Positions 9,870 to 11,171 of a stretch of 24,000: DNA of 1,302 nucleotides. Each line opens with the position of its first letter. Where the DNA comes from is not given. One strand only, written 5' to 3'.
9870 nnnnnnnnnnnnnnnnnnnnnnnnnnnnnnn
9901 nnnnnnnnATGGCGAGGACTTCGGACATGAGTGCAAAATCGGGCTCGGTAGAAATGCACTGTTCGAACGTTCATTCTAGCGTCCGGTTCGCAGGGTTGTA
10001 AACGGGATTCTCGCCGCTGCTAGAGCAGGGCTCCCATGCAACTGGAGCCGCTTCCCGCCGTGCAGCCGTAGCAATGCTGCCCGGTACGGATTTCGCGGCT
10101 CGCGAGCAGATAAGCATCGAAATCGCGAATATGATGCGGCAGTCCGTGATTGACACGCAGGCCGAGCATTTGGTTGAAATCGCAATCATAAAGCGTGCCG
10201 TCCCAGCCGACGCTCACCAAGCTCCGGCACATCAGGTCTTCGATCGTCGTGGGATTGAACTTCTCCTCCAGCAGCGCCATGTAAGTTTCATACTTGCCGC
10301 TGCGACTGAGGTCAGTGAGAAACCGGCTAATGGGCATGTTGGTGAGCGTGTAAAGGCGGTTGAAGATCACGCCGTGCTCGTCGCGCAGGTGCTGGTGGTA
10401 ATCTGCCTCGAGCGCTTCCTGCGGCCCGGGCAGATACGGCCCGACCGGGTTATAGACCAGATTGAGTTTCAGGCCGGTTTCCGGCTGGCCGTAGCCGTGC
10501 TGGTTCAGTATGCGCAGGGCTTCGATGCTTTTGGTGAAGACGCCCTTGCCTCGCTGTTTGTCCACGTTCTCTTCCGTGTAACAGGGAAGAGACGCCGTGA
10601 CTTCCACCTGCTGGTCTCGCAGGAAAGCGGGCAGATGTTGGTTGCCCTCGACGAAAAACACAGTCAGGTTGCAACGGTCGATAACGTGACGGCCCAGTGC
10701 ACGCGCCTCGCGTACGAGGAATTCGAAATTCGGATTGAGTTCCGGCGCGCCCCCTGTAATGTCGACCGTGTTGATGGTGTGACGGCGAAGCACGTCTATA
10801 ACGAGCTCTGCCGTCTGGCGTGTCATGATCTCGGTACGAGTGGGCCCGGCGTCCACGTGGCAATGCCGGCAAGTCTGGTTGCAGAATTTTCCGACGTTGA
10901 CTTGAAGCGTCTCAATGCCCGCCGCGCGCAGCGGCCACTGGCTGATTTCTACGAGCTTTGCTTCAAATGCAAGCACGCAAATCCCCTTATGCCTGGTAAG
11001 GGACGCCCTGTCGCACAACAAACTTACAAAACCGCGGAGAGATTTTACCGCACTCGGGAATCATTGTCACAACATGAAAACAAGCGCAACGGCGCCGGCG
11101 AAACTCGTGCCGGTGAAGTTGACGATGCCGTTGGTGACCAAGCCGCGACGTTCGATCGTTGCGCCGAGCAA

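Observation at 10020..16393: Six-gene same-strand block combining polyprenol-kinase fusion, UbiA prenyltransferase, SDR and two radical-SAM-type enzymes: candidate uncharacterised isoprenoid/prenyl-lipid pathway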

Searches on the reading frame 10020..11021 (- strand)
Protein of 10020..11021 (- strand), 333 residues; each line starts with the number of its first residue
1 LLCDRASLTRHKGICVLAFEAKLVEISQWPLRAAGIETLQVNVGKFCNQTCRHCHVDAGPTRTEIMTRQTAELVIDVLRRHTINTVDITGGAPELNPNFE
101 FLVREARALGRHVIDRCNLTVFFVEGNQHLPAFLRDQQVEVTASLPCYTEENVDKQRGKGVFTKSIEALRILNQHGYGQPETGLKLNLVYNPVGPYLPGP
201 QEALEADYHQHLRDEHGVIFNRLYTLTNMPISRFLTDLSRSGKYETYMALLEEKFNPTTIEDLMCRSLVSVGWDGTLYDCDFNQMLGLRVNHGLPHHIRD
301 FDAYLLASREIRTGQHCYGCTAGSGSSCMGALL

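Call 4: search_protein_families(library=pfam, proteins=[window:10020-11021:-], max_evalue=0.01)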
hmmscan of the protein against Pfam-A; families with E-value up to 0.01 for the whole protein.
window:10020-11021:- (333 aa): 2 families
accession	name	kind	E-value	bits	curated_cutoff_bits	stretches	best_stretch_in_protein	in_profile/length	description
PF12345.13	DUF3641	-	1.4e-54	184.2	24.9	1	197-331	1-134/134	Protein of unknown function (DUF3641)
PF04055.27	Radical_SAM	-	6.6e-12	46.3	29.5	1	41-178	1-142/166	Radical SAM superfamily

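Call 5: search_protein_families(library=ncbifam, proteins=[window:10020-11021:-], max_evalue=0.01)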
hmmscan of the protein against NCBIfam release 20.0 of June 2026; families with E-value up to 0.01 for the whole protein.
window:10020-11021:- (333 aa): 36 families (the best 25 are shown)
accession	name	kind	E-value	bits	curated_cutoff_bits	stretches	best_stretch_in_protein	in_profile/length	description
TIGR04167.1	rSAM_SeCys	equivalog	1.4e-137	457.9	300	1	31-332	2-303/303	arsenosugar biosynthesis radical SAM (seleno)protein ArsS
TIGR03962.1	mycofact_rSAM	equivalog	3e-11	43.1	265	1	42-178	17-150/339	mycofactocin radical SAM maturase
TIGR02666.1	moaA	equivalog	1.7e-08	33.8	284.05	1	36-177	9-155/336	GTP 3',8-cyclase MoaA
NF045574.1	sacti_mat_StsB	exception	2.3e-08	33.3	625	1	40-177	99-233/466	StsB family radical SAM/SPASM domain sactipeptide maturase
NF049973.1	radical_Rv1681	equivalog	4.5e-08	32.4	380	1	47-177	82-211/326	Rv1681 family radical SAM protein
TIGR02668.1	moaA_archaeal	equivalog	5.1e-08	32.3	325.25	1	36-108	9-82/303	GTP 3',8-cyclase MoaA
NF001199.0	PRK00164.2-1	equivalog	3.7e-07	29.6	231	1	36-107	11-83/308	GTP 3',8-cyclase MoaA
NF050035.1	rSAM_WgK_link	exception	4.5e-07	29.2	650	1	39-175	11-146/367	radical SAM/SPASM peptide maturase WgkB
TIGR04078.1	rSAM_yydG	equivalog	8.2e-07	28.8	300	1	37-98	1-63/309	YydG family radical SAM peptide epimerase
TIGR04051.1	rSAM_NirJ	equivalog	9.9e-07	28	515.45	1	42-176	7-139/354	heme d1 biosynthesis radical SAM protein NirJ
TIGR04082.1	rSAM_for_selen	equivalog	1.2e-06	27.5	350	1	33-176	195-335/516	thio(seleno)oxazole modification radical SAM maturase SbtM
TIGR04053.2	TIGR04053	equivalog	1.4e-06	27.8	395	1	43-176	14-149/366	TIGR04053 family radical SAM/SPASM domain-containing protein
TIGR04055.1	rSAM_NirJ2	equivalog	3.2e-06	26.9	500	1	42-176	5-137/326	putative heme d1 biosynthesis radical SAM protein NirJ2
NF012164.0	AlbA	equivalog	4.7e-06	25.3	850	1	43-176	119-251/442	subtilosin maturase AlbA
NF050038.1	rSAM_RiPP_GggB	equivalog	1.2e-05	24.6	650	1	38-178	43-186/398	streptosactin maturase GggB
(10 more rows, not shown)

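Call 66: find_homologous_proteins(query=window:10020-10976:-, max_evalue=1e-10)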
Query window:10020-10976:- (318 aa): 8000 proteins with E <= 1e-10 among 8000 candidates; the best 120 are listed.
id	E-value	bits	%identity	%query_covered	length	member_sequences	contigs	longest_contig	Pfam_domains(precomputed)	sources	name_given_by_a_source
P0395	1.2e-202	690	92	100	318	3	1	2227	PF04055.28,PF12345.14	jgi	jgi:radical SAM/Cys-rich protein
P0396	1.3e-191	654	86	100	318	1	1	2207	PF04055.28,PF12345.14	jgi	-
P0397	3.5e-191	652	87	100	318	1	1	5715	PF04055.28,PF12345.14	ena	-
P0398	8.3e-191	651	87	100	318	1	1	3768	PF04055.28,PF12345.14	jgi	-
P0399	2.3e-189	646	85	100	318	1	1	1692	PF04055.28,PF12345.14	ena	-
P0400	3.7e-189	646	85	100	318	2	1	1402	PF04055.28,PF12345.14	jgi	-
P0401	1.8e-188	643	86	100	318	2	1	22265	PF04055.28,PF12345.14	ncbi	-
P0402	3.0e-185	633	85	100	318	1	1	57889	PF04055.28,PF12345.14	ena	-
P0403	7.3e-185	632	84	100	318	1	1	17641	PF04055.28,PF12345.14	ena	-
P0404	1.9e-184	630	84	100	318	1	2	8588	PF04055.28,PF12345.14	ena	-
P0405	3.9e-184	629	84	100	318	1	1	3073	PF04055.28,PF12345.14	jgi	jgi:radical SAM/Cys-rich protein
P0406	4.0e-184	629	84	100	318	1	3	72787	PF04055.28,PF12345.14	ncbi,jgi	jgi:radical SAM/Cys-rich protein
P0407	7.0e-184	628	84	100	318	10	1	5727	PF04055.28,PF12345.14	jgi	-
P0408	9.6e-184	628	82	100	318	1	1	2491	PF04055.28,PF12345.14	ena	-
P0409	1.7e-183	627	83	100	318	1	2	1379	PF04055.28,PF12345.14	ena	-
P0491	7.5e-160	549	74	100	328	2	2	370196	PF04055.28,PF12345.14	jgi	jgi:radical SAM/Cys-rich protein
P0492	9.5e-160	549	73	100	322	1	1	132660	PF04055.28,PF12345.14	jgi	jgi:radical SAM/Cys-rich protein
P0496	1.1e-159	549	73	100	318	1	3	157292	PF04055.28,PF12345.14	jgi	jgi:radical SAM/Cys-rich protein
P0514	6.5e-158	543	72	100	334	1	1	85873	PF04055.28,PF12345.14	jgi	jgi:radical SAM/Cys-rich protein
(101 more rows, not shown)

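Call 67: find_encoding_contigs(protein=P0491, flank=10000, max_places=1)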
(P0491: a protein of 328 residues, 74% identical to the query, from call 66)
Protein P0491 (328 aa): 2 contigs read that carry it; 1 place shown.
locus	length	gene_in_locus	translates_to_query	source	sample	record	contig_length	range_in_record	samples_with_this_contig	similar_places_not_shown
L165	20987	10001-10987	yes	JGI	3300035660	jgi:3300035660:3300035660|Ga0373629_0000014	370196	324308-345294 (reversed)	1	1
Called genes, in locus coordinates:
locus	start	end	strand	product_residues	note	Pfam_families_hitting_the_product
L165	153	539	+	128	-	PF05168:HEPN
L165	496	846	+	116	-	PF18765:Polbeta, PF01909:NTP_transf_2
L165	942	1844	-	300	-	PF08308:PEGA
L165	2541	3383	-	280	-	PF08308:PEGA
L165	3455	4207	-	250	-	-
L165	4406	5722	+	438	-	PF04055:Radical_SAM (weak)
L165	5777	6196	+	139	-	-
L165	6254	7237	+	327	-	PF01040:UbiA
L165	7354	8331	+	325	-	PF01073:3Beta_HSD, PF01370:Epimerase, PF02719:Polysacc_synt_2, PF05368:NmrA, PF13460:NAD_binding_10, PF16363:GDP_Man_Dehyd, PF07993:NAD_binding_4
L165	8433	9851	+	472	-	PF01940:DUF92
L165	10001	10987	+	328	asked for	PF04055:Radical_SAM, PF12345:DUF3641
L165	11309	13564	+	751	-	PF13439:Glyco_transf_4, PF00534:Glycos_transf_1, PF13692:Glyco_trans_1_4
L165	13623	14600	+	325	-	PF04041:Glyco_hydro_130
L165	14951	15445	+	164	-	PF01467:CTP_transf_like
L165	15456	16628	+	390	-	PF00155:Aminotran_1_2, PF01041:DegT_DnrJ_EryC1, PF01053:Cys_Met_Meta_PP (weak)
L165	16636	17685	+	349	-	PF20511:PMI_typeI_cat (weak)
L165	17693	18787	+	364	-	PF00483:NTP_transferase, PF12804:NTP_transf_3, PF22640:ManC_GMP_beta-helix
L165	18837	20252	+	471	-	PF02878:PGM_PMM_I, PF02879:PGM_PMM_II, PF02880:PGM_PMM_III, PF00408:PGM_PMM_IV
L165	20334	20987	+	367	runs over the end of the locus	PF16491:Peptidase_M48_N, PF01435:Peptidase_M48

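Call 68: find_encoding_contigs(protein=P0496, flank=10000, max_places=1)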
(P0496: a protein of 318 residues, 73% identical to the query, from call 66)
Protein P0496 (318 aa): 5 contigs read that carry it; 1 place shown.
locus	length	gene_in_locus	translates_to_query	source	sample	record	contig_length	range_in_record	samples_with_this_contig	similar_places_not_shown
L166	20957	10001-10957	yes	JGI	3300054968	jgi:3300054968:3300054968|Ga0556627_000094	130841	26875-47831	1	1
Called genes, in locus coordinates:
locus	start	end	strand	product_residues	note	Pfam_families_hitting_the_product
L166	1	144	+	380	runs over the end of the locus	PF02771:Acyl-CoA_dh_N, PF02770:Acyl-CoA_dh_M, PF00441:Acyl-CoA_dh_1, PF08028:Acyl-CoA_dh_2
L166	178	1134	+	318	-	PF03308:MeaB, PF02492:cobW (faint)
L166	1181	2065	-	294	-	PF02775:TPP_enzyme_C, PF12367:PFO_beta_C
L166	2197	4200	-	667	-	PF01558:POR, PF01855:POR_N, PF17147:PFOR_II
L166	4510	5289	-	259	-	PF00970:FAD_binding_6 (weak), PF00175:NAD_binding_1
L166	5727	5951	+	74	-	PF08534:Redoxin, PF00578:AhpC-TSA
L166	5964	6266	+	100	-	PF00578:AhpC-TSA, PF08534:Redoxin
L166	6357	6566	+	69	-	PF00578:AhpC-TSA, PF08534:Redoxin (weak)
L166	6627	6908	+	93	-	PF00578:AhpC-TSA, PF08534:Redoxin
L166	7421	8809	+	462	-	PF00890:FAD_binding_2 (weak), PF01134:GIDA (weak), PF01262:AlaDh_PNT_C (faint), PF07992:Pyr_redox_2, PF12831:FAD_oxidored, PF13738:Pyr_redox_3, PF00070:Pyr_redox, PF02852:Pyr_redox_dim, +5 more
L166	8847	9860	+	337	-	PF00480:ROK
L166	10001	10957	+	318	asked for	PF04055:Radical_SAM, PF12345:DUF3641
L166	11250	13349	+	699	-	PF16177:ACAS_N, PF00501:AMP-binding, PF13193:AMP-binding_C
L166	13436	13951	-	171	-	PF06103:DUF948 (weak)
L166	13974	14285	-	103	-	PF12732:YtxH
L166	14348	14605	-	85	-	PF12732:YtxH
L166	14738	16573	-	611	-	PF01541:GIY-YIG, PF27096:UvrC_M, PF02151:UVR (weak), PF22920:UvrC_RNaseH, PF08459:UvrC_RNaseH_dom, PF12826:HHH_2, PF14520:HHH_5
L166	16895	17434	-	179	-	PF00719:Pyrophosphatase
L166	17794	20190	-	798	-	PF12704:MacB_PCD, PF02687:FtsX, PF12704:MacB_PCD, PF02687:FtsX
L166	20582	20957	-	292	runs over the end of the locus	PF13462:Thioredoxin_4, PF01323:DSBA (weak), PF13098:Thioredoxin_2, PF01323:DSBA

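Call 69: find_encoding_contigs(protein=P0492, flank=10000, max_places=1)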
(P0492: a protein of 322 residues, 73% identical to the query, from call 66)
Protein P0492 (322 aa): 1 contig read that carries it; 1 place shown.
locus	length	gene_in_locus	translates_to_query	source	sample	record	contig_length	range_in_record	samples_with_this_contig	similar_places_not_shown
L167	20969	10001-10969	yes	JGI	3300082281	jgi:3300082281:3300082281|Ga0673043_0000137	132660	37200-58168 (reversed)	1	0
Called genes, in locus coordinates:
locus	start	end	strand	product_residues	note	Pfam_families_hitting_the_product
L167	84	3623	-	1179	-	PF23914:TPR_CcmH_CycH (faint), PF00515:TPR_1 (faint), PF07719:TPR_2 (faint), PF13371:TPR_9 (faint), PF13374:TPR_10 (faint), PF13432:TPR_16, PF01839:FG-GAP (weak), PF13517:FG-GAP_3, +5 more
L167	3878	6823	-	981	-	PF00069:Pkinase, PF01636:APH (faint), PF07714:PK_Tyr_Ser-Thr, PF00069:Pkinase, PF07714:PK_Tyr_Ser-Thr, PF00930:DPPIV_N (faint), PF07676:PD40 (faint), PF26549:Tricorn_N (weak), +2 more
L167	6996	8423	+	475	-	PF01120:Alpha_L_fucos, PF14871:GHL6 (faint)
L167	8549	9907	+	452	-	PF01940:DUF92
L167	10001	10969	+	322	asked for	PF04055:Radical_SAM, PF12345:DUF3641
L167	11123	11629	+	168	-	PF01467:CTP_transf_like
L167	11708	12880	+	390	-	PF00155:Aminotran_1_2, PF01041:DegT_DnrJ_EryC1, PF01053:Cys_Met_Meta_PP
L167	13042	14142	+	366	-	PF20511:PMI_typeI_cat (faint)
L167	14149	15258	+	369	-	PF00483:NTP_transferase, PF12804:NTP_transf_3 (weak), PF22640:ManC_GMP_beta-helix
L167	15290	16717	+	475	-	PF02878:PGM_PMM_I, PF02879:PGM_PMM_II, PF02880:PGM_PMM_III, PF00408:PGM_PMM_IV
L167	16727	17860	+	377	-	PF16491:Peptidase_M48_N, PF01435:Peptidase_M48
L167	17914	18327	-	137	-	PF01029:NusB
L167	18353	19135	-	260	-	PF00378:ECH_1, PF16113:ECH_2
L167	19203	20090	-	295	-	PF02737:3HCDH_N, PF00725:3HCDH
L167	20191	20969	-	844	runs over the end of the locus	PF00515:TPR_1 (faint), PF07719:TPR_2 (faint), PF12895:ANAPC3 (faint), PF13176:TPR_7 (faint), PF13181:TPR_8 (faint), PF01590:GAF, PF13185:GAF_2 (weak), PF00990:GGDEF (weak), +8 more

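Call 70: find_encoding_contigs(protein=P0514, flank=10000, max_places=1)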
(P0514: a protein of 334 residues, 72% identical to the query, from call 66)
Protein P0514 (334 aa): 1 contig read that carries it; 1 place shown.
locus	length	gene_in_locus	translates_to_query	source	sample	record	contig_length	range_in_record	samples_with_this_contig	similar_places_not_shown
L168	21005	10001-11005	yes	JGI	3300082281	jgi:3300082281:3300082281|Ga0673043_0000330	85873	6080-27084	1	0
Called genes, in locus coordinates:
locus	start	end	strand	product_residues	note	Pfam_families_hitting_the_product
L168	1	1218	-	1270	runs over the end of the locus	PF13620:CarboxypepD_reg, PF25183:OMP_b-brl_4, PF00593:TonB_dep_Rec_b-barrel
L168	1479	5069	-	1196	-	PF00515:TPR_1 (faint), PF07719:TPR_2 (faint), PF12895:ANAPC3 (faint), PF13174:TPR_6 (faint), PF13374:TPR_10 (faint), PF13432:TPR_16 (weak), PF13432:TPR_16 (weak), PF13517:FG-GAP_3, +7 more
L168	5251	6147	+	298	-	PF01040:UbiA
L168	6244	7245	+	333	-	PF01073:3Beta_HSD, PF01370:Epimerase, PF02719:Polysacc_synt_2, PF04321:RmlD_sub_bind (weak), PF05368:NmrA, PF07993:NAD_binding_4, PF13460:NAD_binding_10, PF16363:GDP_Man_Dehyd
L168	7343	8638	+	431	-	PF01940:DUF92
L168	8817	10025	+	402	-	PF01135:PCMT (weak), PF01209:Ubie_methyltran (weak), PF13489:Methyltransf_23, PF13847:Methyltransf_31, PF08242:Methyltransf_12, PF13649:Methyltransf_25, PF08241:Methyltransf_11, PF13847:Methyltransf_31, +3 more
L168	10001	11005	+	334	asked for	PF04055:Radical_SAM, PF12345:DUF3641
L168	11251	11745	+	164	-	PF01467:CTP_transf_like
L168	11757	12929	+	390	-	PF00155:Aminotran_1_2, PF01053:Cys_Met_Meta_PP (weak), PF01041:DegT_DnrJ_EryC1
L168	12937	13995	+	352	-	PF20511:PMI_typeI_cat (weak)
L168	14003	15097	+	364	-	PF00483:NTP_transferase, PF12804:NTP_transf_3, PF22640:ManC_GMP_beta-helix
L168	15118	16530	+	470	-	PF02878:PGM_PMM_I, PF02879:PGM_PMM_II, PF02880:PGM_PMM_III, PF00408:PGM_PMM_IV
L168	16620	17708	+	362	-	PF16491:Peptidase_M48_N, PF01435:Peptidase_M48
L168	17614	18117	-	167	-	PF01029:NusB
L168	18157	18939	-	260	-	PF00378:ECH_1, PF16113:ECH_2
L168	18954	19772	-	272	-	PF05401:NodS (weak), PF01209:Ubie_methyltran (weak), PF08003:Methyltransf_9 (weak), PF13489:Methyltransf_23, PF13847:Methyltransf_31, PF08241:Methyltransf_11, PF08242:Methyltransf_12, PF13649:Methyltransf_25, +2 more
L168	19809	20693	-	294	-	PF02737:3HCDH_N, PF00725:3HCDH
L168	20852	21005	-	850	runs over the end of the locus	PF00515:TPR_1 (faint), PF07719:TPR_2 (faint), PF12895:ANAPC3 (faint), PF13176:TPR_7 (faint), PF13181:TPR_8 (faint), PF13414:TPR_11 (faint), PF01590:GAF (weak), PF00990:GGDEF, +6 more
